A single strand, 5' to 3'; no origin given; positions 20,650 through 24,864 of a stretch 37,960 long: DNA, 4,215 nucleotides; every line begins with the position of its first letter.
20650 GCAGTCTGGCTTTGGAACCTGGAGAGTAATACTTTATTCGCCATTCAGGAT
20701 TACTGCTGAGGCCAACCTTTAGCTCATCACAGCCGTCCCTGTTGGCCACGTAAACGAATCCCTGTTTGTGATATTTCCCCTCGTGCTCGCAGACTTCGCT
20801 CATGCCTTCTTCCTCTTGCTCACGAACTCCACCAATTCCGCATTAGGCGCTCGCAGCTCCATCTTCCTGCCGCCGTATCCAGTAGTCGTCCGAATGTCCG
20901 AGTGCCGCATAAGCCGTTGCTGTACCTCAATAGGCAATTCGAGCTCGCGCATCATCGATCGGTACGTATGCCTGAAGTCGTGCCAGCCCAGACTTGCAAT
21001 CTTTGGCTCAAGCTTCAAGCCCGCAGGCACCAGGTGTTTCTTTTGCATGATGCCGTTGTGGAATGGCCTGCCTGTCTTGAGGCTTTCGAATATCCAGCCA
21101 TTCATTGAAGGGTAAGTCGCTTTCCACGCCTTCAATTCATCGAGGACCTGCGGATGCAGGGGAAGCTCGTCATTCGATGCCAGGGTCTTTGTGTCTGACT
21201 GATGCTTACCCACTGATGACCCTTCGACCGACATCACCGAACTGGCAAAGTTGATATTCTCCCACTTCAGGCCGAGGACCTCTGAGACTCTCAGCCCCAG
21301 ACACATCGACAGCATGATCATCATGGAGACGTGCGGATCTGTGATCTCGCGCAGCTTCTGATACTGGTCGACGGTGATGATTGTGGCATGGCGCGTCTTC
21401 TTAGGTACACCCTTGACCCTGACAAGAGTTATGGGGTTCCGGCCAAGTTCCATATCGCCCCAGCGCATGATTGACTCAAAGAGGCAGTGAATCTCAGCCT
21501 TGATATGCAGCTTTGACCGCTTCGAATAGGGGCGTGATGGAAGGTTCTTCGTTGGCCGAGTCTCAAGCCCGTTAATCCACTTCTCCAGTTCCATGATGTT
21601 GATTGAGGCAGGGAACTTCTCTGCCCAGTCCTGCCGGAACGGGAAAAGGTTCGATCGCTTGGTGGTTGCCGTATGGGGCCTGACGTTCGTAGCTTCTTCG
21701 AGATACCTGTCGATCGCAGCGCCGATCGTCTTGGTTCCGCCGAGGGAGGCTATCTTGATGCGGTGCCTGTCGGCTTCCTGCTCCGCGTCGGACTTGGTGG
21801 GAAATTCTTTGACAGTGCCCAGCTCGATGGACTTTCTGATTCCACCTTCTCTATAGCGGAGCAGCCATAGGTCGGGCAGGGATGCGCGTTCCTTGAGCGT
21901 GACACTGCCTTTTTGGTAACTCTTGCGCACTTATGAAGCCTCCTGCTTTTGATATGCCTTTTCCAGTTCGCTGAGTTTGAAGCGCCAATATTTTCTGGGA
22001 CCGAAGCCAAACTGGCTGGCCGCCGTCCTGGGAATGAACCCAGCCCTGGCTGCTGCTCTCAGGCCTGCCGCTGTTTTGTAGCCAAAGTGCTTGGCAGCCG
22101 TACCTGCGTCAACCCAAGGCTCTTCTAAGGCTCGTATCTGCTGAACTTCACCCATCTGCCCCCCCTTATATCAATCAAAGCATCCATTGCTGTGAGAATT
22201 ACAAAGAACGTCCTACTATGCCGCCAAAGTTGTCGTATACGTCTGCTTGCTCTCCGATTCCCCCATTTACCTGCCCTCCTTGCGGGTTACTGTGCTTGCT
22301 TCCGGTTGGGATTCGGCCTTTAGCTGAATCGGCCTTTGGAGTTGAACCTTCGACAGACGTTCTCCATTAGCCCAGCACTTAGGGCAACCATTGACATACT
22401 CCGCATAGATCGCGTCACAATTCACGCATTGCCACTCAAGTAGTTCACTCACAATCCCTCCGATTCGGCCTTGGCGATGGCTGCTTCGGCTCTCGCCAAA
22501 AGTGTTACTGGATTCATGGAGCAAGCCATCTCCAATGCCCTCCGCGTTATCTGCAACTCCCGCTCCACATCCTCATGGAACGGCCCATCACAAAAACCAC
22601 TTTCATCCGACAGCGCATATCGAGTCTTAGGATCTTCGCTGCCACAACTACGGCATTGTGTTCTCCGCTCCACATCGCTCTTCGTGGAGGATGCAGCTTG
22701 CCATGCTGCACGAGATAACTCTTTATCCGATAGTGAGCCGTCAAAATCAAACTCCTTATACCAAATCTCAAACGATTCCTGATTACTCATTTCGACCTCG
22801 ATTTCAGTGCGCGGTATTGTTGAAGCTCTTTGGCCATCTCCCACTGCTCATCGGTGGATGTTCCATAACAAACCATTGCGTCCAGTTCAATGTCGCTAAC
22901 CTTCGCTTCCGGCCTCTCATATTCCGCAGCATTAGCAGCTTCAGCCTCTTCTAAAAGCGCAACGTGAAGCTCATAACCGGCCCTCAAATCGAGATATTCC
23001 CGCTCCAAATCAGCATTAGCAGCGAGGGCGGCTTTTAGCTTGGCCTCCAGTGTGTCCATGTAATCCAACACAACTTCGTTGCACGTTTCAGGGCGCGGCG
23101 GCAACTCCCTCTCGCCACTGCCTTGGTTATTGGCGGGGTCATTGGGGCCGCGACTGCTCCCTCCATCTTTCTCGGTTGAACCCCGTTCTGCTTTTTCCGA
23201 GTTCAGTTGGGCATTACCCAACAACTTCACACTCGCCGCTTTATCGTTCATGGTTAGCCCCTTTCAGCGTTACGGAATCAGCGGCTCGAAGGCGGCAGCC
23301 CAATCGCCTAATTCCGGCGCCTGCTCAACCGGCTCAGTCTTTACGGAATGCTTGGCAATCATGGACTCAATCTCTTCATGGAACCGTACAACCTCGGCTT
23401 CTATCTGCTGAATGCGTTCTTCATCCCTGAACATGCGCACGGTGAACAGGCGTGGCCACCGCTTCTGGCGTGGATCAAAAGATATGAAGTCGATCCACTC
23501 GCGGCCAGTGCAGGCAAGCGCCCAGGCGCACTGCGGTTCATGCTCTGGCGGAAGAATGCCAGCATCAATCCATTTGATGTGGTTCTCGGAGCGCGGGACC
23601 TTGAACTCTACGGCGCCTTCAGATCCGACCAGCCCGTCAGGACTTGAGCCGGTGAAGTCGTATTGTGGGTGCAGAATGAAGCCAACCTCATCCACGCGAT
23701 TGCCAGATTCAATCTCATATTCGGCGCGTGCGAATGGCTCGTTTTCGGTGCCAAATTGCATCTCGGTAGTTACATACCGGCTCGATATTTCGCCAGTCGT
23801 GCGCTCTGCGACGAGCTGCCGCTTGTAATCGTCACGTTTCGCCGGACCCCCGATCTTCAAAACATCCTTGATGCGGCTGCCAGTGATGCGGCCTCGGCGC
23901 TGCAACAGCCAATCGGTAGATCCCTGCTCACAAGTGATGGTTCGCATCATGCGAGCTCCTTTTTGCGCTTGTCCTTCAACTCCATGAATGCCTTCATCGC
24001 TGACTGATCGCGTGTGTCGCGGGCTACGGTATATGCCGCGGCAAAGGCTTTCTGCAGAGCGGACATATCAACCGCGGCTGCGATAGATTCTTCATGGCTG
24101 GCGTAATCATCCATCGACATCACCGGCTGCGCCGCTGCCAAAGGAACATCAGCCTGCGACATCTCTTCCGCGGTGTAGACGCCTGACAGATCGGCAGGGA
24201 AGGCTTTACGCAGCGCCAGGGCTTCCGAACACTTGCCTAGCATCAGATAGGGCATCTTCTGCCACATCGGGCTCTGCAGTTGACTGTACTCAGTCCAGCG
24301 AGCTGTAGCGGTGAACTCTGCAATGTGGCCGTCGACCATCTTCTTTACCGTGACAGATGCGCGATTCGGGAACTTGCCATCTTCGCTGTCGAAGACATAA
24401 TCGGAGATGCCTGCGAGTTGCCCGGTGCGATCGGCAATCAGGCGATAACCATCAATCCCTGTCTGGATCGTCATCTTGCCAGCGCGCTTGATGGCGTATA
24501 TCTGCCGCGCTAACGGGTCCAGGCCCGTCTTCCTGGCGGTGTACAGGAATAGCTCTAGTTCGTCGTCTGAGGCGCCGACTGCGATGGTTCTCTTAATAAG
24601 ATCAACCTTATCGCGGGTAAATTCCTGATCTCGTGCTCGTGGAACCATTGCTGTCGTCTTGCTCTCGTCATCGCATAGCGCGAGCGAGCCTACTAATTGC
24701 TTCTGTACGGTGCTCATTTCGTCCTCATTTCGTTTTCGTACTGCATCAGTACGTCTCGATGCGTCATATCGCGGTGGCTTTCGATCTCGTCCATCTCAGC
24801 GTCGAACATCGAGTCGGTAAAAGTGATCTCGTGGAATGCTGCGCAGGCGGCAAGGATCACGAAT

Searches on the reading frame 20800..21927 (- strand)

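Call 58: search_protein_families(library=pfam, proteins=[window:20800-21927:-], max_evalue=0.001)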
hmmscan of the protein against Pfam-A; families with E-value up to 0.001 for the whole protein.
window:20800-21927:- (375 aa): 1 family
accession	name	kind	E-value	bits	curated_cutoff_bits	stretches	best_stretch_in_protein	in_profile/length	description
PF00589.27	Phage_integrase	-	7.7e-14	52.3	27.1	1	184-351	3-165/172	Phage integrase family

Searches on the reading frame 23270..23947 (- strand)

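Call 58: search_protein_families(library=pfam, proteins=[window:23270-23947:-], max_evalue=0.001)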
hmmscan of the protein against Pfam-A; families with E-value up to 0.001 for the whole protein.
window:23270-23947:- (225 aa): 1 family
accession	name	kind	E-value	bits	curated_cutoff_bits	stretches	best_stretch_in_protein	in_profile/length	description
PF09588.16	YqaJ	-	2.2e-25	90.1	22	1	12-150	1-150/150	YqaJ-like viral recombinase domain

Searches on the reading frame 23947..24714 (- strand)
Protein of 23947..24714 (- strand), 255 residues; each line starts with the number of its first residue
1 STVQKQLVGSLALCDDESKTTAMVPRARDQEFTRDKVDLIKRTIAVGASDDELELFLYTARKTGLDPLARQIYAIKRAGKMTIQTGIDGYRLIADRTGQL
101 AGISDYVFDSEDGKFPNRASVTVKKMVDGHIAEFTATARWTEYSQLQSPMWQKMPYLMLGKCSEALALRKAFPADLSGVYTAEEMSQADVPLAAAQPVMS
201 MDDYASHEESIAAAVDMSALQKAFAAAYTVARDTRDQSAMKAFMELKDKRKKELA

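Call 58: search_protein_families(library=pfam, proteins=[window:23947-24714:-], max_evalue=0.001)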
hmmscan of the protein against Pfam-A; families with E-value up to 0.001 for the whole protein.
window:23947-24714:- (255 aa): 1 family
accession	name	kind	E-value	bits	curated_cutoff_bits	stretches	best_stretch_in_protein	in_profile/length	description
PF03837.19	RecT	-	4e-29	102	24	2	31-112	2-87/198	RecT family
